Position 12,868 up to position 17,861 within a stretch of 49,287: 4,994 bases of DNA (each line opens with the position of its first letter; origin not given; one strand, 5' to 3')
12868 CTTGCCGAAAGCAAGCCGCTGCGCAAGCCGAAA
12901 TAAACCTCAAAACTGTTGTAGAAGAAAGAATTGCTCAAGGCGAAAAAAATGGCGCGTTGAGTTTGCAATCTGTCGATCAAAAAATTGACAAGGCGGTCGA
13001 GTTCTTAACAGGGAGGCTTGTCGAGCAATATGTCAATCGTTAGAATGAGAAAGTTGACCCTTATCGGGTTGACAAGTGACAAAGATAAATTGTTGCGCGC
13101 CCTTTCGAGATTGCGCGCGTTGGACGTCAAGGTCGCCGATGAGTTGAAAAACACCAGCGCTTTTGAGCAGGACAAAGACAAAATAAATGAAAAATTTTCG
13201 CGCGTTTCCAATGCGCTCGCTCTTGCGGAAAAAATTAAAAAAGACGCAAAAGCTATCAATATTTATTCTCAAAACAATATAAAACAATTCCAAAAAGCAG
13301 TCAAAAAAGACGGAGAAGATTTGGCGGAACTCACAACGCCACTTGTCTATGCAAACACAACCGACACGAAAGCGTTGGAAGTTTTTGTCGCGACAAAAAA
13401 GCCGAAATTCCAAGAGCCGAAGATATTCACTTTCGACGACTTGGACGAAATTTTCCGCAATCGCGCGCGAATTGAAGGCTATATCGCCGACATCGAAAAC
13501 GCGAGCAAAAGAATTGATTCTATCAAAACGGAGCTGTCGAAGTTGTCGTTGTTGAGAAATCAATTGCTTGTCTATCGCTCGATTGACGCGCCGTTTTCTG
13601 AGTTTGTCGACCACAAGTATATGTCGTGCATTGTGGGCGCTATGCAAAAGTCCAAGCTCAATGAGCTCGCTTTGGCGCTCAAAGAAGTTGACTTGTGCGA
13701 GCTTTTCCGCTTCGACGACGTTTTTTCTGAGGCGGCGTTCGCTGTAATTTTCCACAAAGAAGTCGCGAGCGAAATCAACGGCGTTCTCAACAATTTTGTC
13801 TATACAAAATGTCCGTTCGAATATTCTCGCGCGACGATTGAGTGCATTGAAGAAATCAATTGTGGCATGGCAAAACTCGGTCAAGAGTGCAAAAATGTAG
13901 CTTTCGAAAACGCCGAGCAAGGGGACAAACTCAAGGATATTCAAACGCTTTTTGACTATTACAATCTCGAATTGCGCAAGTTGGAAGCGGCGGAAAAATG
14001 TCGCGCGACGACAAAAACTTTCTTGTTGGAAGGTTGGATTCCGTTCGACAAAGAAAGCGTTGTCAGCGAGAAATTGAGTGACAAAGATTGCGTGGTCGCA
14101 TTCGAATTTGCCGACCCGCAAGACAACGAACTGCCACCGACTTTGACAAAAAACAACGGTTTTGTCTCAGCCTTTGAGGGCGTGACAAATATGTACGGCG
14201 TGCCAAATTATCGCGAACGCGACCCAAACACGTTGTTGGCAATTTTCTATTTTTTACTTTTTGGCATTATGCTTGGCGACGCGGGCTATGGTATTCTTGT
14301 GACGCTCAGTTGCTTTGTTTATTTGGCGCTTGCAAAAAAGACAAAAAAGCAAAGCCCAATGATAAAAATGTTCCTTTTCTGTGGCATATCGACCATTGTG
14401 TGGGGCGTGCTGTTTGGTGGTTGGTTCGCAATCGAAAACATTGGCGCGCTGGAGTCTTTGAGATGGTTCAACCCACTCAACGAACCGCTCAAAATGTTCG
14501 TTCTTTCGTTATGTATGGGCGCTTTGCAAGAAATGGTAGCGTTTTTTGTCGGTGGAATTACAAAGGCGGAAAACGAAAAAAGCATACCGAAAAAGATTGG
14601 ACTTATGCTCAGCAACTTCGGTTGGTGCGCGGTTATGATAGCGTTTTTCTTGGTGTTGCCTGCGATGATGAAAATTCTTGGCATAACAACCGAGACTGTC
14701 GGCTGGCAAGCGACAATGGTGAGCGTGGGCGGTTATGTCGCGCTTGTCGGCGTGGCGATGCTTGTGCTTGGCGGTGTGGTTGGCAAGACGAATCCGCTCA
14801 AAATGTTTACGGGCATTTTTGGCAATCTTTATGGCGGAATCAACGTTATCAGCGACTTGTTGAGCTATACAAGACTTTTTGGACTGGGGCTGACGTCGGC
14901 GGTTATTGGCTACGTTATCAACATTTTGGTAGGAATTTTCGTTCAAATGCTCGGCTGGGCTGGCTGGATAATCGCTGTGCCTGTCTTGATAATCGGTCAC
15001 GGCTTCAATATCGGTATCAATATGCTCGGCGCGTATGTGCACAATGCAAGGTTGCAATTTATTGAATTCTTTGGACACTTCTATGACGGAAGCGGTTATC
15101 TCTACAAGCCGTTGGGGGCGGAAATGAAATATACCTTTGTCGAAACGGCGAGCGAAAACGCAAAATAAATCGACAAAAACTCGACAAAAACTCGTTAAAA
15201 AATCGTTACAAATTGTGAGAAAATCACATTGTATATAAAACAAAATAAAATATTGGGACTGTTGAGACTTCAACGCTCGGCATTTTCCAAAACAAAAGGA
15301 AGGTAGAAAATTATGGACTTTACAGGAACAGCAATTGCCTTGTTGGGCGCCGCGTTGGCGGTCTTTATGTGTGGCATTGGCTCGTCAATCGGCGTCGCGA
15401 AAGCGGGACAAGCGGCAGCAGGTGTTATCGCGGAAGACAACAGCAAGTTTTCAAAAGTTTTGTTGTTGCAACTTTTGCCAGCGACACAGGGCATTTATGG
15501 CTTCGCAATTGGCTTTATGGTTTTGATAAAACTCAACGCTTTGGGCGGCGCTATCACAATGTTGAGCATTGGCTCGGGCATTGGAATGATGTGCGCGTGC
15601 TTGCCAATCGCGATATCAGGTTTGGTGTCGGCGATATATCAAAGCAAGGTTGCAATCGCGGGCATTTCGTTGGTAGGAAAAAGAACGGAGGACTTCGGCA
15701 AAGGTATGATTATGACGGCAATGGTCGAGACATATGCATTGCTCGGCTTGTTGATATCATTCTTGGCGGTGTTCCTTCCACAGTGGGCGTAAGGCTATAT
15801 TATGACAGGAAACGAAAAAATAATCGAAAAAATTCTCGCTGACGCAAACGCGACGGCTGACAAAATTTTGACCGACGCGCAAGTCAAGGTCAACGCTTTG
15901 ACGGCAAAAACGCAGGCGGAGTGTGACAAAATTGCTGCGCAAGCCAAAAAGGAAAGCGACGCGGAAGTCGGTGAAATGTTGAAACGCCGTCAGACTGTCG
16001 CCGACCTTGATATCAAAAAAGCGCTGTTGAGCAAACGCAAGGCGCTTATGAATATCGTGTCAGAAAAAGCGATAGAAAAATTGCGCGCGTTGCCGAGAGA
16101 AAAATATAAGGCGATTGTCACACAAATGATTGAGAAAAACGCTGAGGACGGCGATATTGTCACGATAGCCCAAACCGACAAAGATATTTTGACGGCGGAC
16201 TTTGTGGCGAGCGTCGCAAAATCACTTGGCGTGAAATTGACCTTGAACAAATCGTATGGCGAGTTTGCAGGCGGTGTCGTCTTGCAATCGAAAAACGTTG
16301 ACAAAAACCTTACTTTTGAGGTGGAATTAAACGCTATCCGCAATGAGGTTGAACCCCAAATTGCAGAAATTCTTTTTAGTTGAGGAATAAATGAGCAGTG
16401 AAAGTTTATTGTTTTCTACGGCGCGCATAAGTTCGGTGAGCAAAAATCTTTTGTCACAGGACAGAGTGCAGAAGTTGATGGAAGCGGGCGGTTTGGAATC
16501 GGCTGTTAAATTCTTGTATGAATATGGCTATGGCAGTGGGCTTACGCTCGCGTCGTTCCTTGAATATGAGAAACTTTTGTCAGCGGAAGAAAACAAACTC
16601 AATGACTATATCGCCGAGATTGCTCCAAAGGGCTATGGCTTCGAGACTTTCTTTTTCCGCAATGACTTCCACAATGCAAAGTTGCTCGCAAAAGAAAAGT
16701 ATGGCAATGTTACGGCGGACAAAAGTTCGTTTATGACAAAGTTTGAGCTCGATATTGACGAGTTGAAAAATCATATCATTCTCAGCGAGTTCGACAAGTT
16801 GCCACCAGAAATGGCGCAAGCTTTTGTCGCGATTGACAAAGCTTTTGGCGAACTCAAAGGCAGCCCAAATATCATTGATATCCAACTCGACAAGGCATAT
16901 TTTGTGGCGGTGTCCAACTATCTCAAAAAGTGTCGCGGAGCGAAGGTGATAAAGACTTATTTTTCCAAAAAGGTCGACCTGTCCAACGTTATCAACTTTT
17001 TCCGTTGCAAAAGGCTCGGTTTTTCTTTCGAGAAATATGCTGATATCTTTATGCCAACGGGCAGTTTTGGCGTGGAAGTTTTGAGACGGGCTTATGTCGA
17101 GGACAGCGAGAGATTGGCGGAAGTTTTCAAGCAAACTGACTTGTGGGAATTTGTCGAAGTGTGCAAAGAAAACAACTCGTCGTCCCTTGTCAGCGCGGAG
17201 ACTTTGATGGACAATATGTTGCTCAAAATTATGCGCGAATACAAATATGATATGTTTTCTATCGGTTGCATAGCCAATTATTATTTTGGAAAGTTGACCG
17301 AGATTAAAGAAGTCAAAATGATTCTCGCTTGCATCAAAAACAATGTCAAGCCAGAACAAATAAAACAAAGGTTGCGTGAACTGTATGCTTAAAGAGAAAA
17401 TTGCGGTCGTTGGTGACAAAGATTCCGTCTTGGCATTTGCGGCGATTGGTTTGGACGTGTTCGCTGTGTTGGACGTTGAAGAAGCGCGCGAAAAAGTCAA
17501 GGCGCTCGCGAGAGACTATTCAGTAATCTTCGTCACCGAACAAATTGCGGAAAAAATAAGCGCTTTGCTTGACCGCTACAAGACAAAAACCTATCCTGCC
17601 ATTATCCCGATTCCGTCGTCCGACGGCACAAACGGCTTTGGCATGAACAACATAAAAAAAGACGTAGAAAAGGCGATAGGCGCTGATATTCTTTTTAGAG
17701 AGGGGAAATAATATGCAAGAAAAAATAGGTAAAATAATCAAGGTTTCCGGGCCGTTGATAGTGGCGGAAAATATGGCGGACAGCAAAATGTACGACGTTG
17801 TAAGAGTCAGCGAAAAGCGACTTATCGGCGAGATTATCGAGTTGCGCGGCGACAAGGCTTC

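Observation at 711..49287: Stop-codon-anchored degenerate duplications recur downstream of many genes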

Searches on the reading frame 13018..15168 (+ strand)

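Call 9: search_protein_families(library=pfam, proteins=[window:13018-15168:+], max_evalue=0.01)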
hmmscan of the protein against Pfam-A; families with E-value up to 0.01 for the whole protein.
window:13018-15168:+ (716 aa): 1 family
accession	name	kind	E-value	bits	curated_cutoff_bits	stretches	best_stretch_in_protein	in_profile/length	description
PF01496.24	V_ATPase_I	-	4.7e-28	98.1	30.7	2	237-453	206-433/815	V-type ATPase 116kDa subunit family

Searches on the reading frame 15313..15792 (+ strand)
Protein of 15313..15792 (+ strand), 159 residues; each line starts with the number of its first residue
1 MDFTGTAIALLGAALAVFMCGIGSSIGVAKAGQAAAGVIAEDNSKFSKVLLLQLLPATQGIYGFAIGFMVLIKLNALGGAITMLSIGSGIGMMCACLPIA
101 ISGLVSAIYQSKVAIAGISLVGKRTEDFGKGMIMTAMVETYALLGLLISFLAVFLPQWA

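Call 9: search_protein_families(library=pfam, proteins=[window:15313-15792:+], max_evalue=0.01)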
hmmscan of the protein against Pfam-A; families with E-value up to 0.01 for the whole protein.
window:15313-15792:+ (159 aa): 1 family
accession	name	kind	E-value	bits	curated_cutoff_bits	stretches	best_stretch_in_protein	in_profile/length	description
PF00137.26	ATP-synt_C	-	8.1e-29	100.1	24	2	11-69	1-59/60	ATP synthase subunit C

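Call 86: find_encoding_contigs(protein=window:15313-15792:+, flank=10000, max_places=8)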
Protein window:15313-15792:+ (159 aa): 3 contigs read that carry it; 3 places shown.
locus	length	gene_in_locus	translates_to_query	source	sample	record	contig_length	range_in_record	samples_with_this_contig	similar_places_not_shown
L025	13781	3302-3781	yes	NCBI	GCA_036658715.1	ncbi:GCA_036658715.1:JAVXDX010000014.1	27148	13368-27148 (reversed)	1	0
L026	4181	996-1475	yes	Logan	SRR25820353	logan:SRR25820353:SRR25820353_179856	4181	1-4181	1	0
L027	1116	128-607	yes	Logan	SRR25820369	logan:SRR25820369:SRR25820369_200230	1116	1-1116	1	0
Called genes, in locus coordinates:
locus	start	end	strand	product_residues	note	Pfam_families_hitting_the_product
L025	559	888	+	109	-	-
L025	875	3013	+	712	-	PF01496:V_ATPase_I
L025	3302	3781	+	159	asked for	PF00137:ATP-synt_C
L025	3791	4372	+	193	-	PF01991:vATP-synt_E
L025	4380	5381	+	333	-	PF01992:vATP-synt_AC39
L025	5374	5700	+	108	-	PF00687:Ribosomal_L1 (weak), PF01990:ATP-synt_F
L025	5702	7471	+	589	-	PF02874:ATP-synt_ab_N, PF16886:ATP-synt_ab_Xtn, PF00006:ATP-synt_ab, PF22919:ATP-synt_VA_C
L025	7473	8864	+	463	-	PF02874:ATP-synt_ab_N, PF00006:ATP-synt_ab, PF22919:ATP-synt_VA_C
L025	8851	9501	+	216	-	PF01813:ATP-synt_D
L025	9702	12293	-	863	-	PF02837:Glyco_hydro_2_N, PF22666:Glyco_hydro_2_N2 (weak), PF00703:Glyco_hydro_2, PF02836:Glyco_hydro_2_C, PF18565:Glyco_hydro2_C5 (weak)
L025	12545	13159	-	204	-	-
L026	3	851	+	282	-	?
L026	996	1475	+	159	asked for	PF00137:ATP-synt_C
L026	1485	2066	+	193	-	PF01991:vATP-synt_E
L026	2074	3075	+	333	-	PF01992:vATP-synt_AC39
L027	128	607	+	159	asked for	PF00137:ATP-synt_C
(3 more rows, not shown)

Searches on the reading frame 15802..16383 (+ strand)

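Call 9: search_protein_families(library=pfam, proteins=[window:15802-16383:+], max_evalue=0.01)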
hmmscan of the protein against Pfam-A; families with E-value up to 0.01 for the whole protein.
window:15802-16383:+ (193 aa): 1 family
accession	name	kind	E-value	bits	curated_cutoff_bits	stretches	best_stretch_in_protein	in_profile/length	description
PF01991.23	vATP-synt_E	-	1.4e-12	47.9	24.2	1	10-192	1-199/199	ATP synthase (E/31 kDa) subunit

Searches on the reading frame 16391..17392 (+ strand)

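Call 9: search_protein_families(library=pfam, proteins=[window:16391-17392:+], max_evalue=0.01)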
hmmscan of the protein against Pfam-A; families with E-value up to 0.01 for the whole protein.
window:16391-17392:+ (333 aa): 1 family
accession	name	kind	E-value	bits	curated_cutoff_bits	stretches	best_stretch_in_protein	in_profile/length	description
PF01992.21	vATP-synt_AC39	-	1.9e-51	175.8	29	1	10-327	2-339/339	ATP synthase (C/AC39) subunit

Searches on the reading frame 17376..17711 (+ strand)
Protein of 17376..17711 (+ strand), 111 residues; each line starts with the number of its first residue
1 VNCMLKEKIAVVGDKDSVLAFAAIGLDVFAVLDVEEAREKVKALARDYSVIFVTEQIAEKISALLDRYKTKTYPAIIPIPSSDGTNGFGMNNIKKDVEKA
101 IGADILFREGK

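Call 9: search_protein_families(library=pfam, proteins=[window:17376-17711:+], max_evalue=0.01)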
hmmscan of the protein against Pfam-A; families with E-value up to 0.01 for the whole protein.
window:17376-17711:+ (111 aa): 2 families
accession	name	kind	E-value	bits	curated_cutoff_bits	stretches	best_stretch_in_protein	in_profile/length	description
PF01990.22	ATP-synt_F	-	1.1e-24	87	23.5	1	9-97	1-91/91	ATP synthase (F/14-kDa) subunit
PF00687.26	Ribosomal_L1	-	1.3e-05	25.3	32.2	1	8-108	46-144/198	Ribosomal protein L1p/L10e family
